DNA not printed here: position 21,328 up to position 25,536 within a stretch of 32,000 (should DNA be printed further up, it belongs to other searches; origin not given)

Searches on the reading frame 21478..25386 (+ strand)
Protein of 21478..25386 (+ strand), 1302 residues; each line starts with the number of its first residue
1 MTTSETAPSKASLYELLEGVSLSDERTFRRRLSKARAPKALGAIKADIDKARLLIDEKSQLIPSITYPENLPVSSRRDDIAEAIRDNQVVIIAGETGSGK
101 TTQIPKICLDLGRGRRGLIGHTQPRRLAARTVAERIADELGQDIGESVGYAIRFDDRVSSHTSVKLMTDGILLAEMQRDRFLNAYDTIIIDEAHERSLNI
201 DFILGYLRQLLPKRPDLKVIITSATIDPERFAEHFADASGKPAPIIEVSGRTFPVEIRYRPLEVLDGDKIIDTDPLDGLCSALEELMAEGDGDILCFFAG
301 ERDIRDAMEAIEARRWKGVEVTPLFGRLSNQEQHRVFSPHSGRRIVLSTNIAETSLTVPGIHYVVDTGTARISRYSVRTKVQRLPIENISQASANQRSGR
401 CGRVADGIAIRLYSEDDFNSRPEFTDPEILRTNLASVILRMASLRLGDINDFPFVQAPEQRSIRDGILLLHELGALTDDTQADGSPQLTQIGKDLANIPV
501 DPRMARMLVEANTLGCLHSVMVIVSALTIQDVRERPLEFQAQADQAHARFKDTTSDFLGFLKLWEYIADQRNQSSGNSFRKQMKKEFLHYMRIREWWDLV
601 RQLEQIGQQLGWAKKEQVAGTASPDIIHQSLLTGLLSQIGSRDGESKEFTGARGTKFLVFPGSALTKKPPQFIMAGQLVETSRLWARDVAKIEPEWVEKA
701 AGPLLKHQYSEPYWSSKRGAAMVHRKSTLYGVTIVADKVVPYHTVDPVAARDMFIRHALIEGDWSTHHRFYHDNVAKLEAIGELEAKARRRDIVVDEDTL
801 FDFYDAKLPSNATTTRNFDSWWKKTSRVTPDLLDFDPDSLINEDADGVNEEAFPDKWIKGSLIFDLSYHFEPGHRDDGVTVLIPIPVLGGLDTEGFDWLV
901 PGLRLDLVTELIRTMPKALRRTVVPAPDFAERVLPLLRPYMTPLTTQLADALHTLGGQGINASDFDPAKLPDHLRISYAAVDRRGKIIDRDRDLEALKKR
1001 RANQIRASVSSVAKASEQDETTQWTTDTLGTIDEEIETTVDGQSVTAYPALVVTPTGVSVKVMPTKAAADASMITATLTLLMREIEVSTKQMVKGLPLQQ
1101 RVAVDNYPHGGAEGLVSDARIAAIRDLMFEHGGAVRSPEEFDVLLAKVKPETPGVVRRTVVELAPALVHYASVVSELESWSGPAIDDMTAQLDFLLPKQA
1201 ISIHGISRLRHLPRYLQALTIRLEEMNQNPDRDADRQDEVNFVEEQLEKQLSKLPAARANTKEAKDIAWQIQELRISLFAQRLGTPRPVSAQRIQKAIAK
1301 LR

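Call 115: search_protein_families(library=pfam, proteins=[window:21478-25386:+], max_evalue=0.01)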
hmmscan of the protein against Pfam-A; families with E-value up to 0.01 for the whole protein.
window:21478-25386:+ (1302 aa): 10 families
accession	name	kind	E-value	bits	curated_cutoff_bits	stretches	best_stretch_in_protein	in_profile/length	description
PF11898.13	DUF3418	-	1.6e-204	681.3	25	1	717-1299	1-581/582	Domain of unknown function (DUF3418)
PF07717.22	OB_NTP_bind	-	6.3e-17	62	29.5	1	627-702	1-81/83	Oligonucleotide/oligosaccharide-binding (OB)-fold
PF00271.37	Helicase_C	-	3.5e-11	43.8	23.5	1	282-404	5-109/110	Helicase conserved C-terminal domain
PF21010.2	HA2_C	-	5.8e-09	36.8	21.3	1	501-558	1-75/77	Helicase associated domain (HA2), ratchet-like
PF00270.35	DEAD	-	1.8e-07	31.5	26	1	81-227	8-161/167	DEAD/DEAH box helicase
PF13245.12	AAA_19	-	9.1e-07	29.6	25.1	1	83-196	7-102/134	AAA domain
PF13401.12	AAA_22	-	2.1e-05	25.3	27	1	86-220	4-119/130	AAA domain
PF20720.3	nSTAND3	-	0.00076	19.6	27.2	1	78-111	8-41/155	Novel STAND NTPase 3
PF04408.29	HA2_N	-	0.0014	19.1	21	1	467-500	2-29/29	Helicase associated domain (HA2), winged-helix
PF05729.18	NACHT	-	0.0063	16.8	26.7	0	89-153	2-71/167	NACHT domain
